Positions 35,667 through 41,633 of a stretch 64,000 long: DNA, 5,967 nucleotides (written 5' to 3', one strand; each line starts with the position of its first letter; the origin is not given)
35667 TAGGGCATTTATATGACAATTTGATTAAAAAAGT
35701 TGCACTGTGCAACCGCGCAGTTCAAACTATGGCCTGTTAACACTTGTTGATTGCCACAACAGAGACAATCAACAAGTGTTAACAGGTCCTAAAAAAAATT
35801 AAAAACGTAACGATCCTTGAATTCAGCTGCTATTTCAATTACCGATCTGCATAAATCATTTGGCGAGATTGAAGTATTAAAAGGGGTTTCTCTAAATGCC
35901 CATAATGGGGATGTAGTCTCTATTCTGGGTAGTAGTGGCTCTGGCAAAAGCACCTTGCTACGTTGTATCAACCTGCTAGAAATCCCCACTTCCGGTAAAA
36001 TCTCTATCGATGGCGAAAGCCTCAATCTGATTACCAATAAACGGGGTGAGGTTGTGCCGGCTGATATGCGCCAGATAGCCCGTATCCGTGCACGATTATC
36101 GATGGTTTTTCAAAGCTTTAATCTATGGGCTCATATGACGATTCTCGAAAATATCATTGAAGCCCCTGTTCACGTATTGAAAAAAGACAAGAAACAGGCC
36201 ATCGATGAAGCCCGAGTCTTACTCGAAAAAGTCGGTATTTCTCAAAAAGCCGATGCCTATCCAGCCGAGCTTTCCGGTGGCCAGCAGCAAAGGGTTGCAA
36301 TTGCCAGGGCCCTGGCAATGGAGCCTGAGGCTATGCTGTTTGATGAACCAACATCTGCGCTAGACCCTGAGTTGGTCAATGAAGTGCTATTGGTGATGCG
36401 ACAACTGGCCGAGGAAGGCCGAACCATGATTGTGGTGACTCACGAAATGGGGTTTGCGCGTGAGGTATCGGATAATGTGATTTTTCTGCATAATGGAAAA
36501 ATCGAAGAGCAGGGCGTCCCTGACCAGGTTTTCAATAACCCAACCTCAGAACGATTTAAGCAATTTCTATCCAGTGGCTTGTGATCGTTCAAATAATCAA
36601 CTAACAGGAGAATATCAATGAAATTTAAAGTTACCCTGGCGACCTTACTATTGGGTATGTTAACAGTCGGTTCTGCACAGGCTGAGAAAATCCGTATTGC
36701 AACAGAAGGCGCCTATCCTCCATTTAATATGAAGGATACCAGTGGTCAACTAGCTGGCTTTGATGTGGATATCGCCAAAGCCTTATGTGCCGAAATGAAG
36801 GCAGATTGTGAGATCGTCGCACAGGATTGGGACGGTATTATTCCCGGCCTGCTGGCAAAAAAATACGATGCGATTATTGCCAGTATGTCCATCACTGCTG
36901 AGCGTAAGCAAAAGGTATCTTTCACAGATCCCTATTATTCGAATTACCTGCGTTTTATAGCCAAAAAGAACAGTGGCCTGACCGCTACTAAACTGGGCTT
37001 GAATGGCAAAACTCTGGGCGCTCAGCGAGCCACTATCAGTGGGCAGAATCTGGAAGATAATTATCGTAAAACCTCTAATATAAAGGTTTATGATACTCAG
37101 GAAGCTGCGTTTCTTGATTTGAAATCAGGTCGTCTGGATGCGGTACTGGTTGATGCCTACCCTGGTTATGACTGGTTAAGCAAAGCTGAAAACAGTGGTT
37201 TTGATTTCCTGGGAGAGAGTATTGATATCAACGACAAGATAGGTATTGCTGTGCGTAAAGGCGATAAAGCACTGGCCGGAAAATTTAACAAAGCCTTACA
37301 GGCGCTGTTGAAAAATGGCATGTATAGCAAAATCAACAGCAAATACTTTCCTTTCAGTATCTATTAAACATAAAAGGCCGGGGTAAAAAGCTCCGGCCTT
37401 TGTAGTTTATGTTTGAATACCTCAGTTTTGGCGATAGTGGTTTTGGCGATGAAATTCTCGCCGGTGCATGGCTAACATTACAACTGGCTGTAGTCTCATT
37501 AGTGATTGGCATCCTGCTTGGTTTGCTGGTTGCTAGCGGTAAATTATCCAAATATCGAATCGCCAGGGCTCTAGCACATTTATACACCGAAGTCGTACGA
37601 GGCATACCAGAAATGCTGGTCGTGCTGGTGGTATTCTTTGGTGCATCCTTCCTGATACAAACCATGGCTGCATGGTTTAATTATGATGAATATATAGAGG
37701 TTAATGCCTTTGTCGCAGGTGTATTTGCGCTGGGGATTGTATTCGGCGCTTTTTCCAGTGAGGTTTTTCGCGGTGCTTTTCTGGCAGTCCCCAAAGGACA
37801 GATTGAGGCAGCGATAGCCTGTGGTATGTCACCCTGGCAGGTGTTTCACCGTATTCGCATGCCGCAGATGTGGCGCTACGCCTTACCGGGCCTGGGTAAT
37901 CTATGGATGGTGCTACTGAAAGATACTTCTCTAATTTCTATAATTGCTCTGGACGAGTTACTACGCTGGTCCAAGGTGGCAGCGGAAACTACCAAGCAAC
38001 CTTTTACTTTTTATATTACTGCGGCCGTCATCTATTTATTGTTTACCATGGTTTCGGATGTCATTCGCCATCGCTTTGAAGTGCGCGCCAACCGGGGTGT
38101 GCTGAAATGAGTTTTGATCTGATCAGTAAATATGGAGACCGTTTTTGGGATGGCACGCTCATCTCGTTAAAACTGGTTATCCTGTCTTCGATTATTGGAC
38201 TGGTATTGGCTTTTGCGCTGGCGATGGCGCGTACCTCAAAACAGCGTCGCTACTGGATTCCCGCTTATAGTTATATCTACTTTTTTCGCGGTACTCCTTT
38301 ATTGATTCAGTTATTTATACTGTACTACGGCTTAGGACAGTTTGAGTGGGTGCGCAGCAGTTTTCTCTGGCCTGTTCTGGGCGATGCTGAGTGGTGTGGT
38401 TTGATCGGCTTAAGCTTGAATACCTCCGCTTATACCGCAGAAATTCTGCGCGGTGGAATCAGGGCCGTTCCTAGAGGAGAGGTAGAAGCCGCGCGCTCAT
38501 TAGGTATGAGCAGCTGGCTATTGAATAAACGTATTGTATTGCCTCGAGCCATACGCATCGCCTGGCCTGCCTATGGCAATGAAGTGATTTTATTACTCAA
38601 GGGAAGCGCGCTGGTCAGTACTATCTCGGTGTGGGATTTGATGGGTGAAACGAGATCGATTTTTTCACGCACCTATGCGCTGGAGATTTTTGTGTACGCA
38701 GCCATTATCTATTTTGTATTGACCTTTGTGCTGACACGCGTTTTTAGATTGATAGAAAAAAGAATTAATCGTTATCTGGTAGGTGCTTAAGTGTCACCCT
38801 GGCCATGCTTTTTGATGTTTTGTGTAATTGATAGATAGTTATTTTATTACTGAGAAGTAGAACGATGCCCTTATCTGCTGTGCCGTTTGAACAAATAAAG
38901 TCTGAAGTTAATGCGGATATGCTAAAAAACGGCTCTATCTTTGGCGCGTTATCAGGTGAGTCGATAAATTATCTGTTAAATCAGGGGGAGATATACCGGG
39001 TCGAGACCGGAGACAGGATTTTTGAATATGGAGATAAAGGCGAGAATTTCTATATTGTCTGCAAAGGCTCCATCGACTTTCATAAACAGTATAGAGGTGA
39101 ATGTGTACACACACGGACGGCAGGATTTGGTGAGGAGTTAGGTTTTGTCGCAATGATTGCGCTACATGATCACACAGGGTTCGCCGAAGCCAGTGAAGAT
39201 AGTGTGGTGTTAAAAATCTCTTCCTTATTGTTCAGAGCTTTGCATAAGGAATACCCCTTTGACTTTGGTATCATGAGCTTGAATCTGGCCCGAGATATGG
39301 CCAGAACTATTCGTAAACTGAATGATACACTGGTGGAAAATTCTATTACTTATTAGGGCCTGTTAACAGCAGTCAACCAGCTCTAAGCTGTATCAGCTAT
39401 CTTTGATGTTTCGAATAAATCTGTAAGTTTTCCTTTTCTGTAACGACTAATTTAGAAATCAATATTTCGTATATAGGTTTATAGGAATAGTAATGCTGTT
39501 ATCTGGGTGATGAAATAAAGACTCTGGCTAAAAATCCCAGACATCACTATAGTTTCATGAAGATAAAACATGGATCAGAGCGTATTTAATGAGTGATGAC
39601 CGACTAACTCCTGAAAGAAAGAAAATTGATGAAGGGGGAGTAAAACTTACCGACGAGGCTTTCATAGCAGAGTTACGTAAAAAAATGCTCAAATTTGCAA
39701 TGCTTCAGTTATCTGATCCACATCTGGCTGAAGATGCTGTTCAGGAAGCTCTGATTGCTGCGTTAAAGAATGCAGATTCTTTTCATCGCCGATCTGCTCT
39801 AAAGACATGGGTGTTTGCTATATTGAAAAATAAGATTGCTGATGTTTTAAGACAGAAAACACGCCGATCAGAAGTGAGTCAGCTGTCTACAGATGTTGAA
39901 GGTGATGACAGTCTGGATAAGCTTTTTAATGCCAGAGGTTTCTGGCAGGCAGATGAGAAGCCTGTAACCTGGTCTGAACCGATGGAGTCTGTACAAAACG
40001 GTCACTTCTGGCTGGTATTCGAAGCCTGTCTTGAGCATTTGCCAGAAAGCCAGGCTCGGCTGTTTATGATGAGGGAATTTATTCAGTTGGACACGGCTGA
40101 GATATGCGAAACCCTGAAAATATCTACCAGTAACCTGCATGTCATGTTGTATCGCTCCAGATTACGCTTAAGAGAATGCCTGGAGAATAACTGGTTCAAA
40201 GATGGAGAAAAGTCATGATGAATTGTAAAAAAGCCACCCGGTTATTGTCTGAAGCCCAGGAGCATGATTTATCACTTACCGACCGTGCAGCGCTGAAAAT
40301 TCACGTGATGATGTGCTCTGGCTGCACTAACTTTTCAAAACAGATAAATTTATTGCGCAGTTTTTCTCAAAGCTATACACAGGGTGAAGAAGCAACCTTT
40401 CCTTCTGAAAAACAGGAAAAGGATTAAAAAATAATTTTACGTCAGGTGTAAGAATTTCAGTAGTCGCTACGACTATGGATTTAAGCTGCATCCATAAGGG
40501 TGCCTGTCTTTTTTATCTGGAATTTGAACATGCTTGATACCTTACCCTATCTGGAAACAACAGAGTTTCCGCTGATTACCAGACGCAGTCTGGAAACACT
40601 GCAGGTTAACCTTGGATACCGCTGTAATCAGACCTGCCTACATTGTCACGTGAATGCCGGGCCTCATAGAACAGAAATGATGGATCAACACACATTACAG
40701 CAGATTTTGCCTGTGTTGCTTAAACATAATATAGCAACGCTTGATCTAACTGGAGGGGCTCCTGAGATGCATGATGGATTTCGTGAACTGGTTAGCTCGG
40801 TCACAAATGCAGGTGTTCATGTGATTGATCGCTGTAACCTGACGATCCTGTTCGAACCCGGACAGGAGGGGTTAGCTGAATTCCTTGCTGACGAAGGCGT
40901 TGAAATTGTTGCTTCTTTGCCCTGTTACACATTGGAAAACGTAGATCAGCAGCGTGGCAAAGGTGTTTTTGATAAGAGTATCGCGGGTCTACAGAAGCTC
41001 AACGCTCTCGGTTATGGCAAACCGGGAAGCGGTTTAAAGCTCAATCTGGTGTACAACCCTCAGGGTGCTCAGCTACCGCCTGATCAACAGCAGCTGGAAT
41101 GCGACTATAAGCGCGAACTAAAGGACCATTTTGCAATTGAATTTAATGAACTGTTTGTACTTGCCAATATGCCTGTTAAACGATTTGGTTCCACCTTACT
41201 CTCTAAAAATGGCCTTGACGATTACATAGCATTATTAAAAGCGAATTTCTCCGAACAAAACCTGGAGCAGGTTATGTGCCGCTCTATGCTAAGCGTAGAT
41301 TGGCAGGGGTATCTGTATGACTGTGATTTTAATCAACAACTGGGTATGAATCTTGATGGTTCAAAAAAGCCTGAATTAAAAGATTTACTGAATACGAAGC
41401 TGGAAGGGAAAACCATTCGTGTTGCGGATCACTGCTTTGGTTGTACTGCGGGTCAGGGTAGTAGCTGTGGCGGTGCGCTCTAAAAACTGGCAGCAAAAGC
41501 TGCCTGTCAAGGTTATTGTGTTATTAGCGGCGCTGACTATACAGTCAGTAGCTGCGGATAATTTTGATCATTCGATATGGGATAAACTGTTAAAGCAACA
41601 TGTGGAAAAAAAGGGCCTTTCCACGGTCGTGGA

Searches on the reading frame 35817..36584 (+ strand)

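Call 46: search_protein_families(library=pfam, proteins=[window:35817-36584:+], max_evalue=0.00001)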
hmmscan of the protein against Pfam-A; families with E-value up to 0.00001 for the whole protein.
window:35817-36584:+ (255 aa): 3 families
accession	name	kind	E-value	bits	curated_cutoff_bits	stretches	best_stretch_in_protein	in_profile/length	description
PF00005.33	ABC_tran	-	3.7e-35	122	25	1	21-180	1-137/137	ABC transporter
PF13304.12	AAA_21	-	1.1e-12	49.1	27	1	146-211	232-300/304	AAA domain, putative AbiEii toxin, Type IV TA system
PF02463.25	SMC_N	-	1.4e-08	34.9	40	1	32-221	25-209/220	RecF/RecN/SMC N terminal domain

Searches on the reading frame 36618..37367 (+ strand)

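Call 47: search_protein_families(library=pfam, proteins=[window:36618-37367:+], max_evalue=0.00001)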
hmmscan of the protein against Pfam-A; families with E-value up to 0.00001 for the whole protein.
window:36618-37367:+ (249 aa): 2 families
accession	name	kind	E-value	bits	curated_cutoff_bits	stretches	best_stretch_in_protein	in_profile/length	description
PF00497.25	SBP_bac_3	-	7.2e-43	145.9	26.4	1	25-245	1-131/132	Bacterial extracellular solute-binding proteins, family 3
PF10613.14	Lig_chan-Glu_bd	-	1.8e-10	41.3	30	1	68-118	64-114/115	Ligated ion channel L-glutamate- and glycine-binding site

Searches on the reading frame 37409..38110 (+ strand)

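Call 47: search_protein_families(library=pfam, proteins=[window:37409-38110:+], max_evalue=0.00001)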
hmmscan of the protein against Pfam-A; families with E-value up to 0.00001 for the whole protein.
window:37409-38110:+ (233 aa): 1 family
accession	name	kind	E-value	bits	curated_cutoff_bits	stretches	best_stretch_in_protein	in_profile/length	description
PF00528.27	BPD_transp_1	-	2.2e-22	80.1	26.4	1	34-226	1-181/184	Binding-protein-dependent transport system inner membrane component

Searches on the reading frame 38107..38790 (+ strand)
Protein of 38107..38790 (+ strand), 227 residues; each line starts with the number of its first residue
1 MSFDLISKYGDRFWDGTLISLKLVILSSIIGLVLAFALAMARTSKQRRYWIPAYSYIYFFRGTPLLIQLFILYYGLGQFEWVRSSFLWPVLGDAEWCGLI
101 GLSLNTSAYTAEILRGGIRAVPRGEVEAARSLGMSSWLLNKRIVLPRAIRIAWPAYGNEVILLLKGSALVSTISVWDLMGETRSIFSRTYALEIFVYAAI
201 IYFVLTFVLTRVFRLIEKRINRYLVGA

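Call 47: search_protein_families(library=pfam, proteins=[window:38107-38790:+], max_evalue=0.00001)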
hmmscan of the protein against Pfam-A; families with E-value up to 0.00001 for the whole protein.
window:38107-38790:+ (227 aa): 1 family
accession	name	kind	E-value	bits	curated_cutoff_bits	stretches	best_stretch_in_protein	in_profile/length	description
PF00528.27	BPD_transp_1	-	9.8e-24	84.5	26.4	1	34-221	4-183/184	Binding-protein-dependent transport system inner membrane component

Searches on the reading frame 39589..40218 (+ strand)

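Call 47: search_protein_families(library=pfam, proteins=[window:39589-40218:+], max_evalue=0.00001)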
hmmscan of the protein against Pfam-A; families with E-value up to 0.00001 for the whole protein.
window:39589-40218:+ (209 aa): 2 families
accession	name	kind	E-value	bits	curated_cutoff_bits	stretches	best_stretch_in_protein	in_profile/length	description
PF04542.20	Sigma70_r2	-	2.3e-13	50.1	24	1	26-93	2-71/71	Sigma-70 region 2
PF08281.18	Sigma70_r4_2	-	6.1e-10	39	25.7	1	144-194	4-54/54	Sigma-70, region 4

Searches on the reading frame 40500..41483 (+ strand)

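Call 47: search_protein_families(library=pfam, proteins=[window:40500-41483:+], max_evalue=0.00001)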
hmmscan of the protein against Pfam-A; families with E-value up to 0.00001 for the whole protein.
window:40500-41483:+ (327 aa): 2 families
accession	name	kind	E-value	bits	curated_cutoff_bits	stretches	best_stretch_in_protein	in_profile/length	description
PF12345.13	DUF3641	-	3e-55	186.3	24.9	1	192-326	1-134/134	Protein of unknown function (DUF3641)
PF04055.27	Radical_SAM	-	1.7e-07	32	29.5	1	36-173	1-142/166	Radical SAM superfamily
